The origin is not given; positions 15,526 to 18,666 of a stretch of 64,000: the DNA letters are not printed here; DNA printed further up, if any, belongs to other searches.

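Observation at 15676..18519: Membrane fusion protein carrying two heavy-metal-binding domains and a fused DUF3347-like C-terminal domain (947 aa)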

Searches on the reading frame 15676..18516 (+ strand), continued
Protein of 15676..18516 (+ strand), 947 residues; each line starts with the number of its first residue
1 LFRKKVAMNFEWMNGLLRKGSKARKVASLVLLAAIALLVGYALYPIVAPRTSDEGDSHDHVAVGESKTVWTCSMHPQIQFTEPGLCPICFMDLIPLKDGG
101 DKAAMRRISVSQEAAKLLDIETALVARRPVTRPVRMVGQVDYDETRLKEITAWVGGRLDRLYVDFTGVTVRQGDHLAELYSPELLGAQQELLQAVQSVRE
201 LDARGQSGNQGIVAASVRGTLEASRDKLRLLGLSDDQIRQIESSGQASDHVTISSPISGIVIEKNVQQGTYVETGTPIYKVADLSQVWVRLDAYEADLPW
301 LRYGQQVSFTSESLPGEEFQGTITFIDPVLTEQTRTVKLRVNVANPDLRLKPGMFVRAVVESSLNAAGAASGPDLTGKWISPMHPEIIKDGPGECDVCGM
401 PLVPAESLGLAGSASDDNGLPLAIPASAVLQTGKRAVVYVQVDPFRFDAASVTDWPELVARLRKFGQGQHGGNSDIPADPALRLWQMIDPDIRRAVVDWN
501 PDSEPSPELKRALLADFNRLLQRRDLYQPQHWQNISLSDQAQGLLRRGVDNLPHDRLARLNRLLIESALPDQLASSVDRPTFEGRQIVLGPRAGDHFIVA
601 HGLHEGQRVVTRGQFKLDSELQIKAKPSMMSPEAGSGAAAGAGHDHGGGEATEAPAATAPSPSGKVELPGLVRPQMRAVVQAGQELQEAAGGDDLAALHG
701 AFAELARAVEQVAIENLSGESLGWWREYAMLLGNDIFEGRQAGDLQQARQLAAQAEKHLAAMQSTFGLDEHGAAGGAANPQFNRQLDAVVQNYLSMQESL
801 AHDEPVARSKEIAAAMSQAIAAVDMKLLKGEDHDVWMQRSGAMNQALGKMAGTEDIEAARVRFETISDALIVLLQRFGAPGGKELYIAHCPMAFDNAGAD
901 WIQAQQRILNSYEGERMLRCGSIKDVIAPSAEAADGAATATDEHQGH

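Call 85: fold_search(model_id=the predicted structure, library=pdb)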
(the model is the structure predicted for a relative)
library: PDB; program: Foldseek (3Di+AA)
matches with E <= 10: 677; with E <= 0.001: 68
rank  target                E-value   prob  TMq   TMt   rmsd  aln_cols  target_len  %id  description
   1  3lnn_A                6.1e-18  1.00  0.16  0.37  15.6       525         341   18  Crystal structure of ZneB from Cupriavidus metallidurans (released 2010-06-30)
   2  3ne5_C                3.1e-17  1.00  0.30  0.78   6.3       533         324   16  Crystal structure of the CusBA heavy-metal efflux complex from Escherichia coli (released 2011-03-02)
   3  3ne5_B                9.2e-16  1.00  0.23  0.55   8.6       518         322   17  Crystal structure of the CusBA heavy-metal efflux complex from Escherichia coli (released 2011-03-02)
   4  3lnn_B                2.9e-15  1.00  0.17  0.54   8.4       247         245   25  Crystal structure of ZneB from Cupriavidus metallidurans (released 2010-06-30)
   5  3h94_A                4.2e-14  1.00  0.22  0.61   6.0       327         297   22  Crystal structure of the membrane fusion protein CusB from Escherichia coli (released 2009-08-18)
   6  3ow7_A                7.1e-14  1.00  0.23  0.63   5.8       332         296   22  Crystal structure of the membrane fusion protein CusB from Escherichia coli. (released 2010-11-17)
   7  3fpp_B                1.1e-13  1.00  0.15  0.47  11.7       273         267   20  Crystal structure of E.coli MacA (released 2009-04-28)
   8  9qgy_G                1.5e-13  1.00  0.18  0.44  11.1       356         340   18  Structure of the YbjP lipoprotein bound to the MacAB-TolC tripartite efflux pump (released 2026-03-25)
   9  9j3d_D                2.2e-13  1.00  0.22  0.53   8.3       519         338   13  Cryo-EM structure of TMexCD1-TOprJ1 (released 2025-08-13)
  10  9a2v_MODEL_1_A        6.1e-13  1.00  0.18  0.36  20.1       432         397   16  Model of E. coli AcrA by in-cell photo-crosslinking MS and deep learning (released 2023-02-24)
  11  6iok_I                7.1e-13  1.00  0.19  0.45  14.3       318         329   18  Cryo-EM structure of multidrug efflux pump MexAB-OprM (0 degree state) (released 2019-04-03)
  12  6iol_K                7.4e-13  1.00  0.21  0.49   7.0       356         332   17  Cryo-EM structure of multidrug efflux pump MexAB-OprM (60 degree state) (released 2019-04-03)
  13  6iok_J                8.5e-13  1.00  0.24  0.56   6.8       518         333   13  Cryo-EM structure of multidrug efflux pump MexAB-OprM (0 degree state) (released 2019-04-03)
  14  6iol_L                1.1e-12  1.00  0.24  0.56   6.6       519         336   14  Cryo-EM structure of multidrug efflux pump MexAB-OprM (60 degree state) (released 2019-04-03)
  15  9tg4_G                1.2e-12  1.00  0.22  0.51   9.3       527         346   16  Structure of the YbjP lipoprotein bound to the AcrABZ-TolC efflux pump (released 2026-04-08)
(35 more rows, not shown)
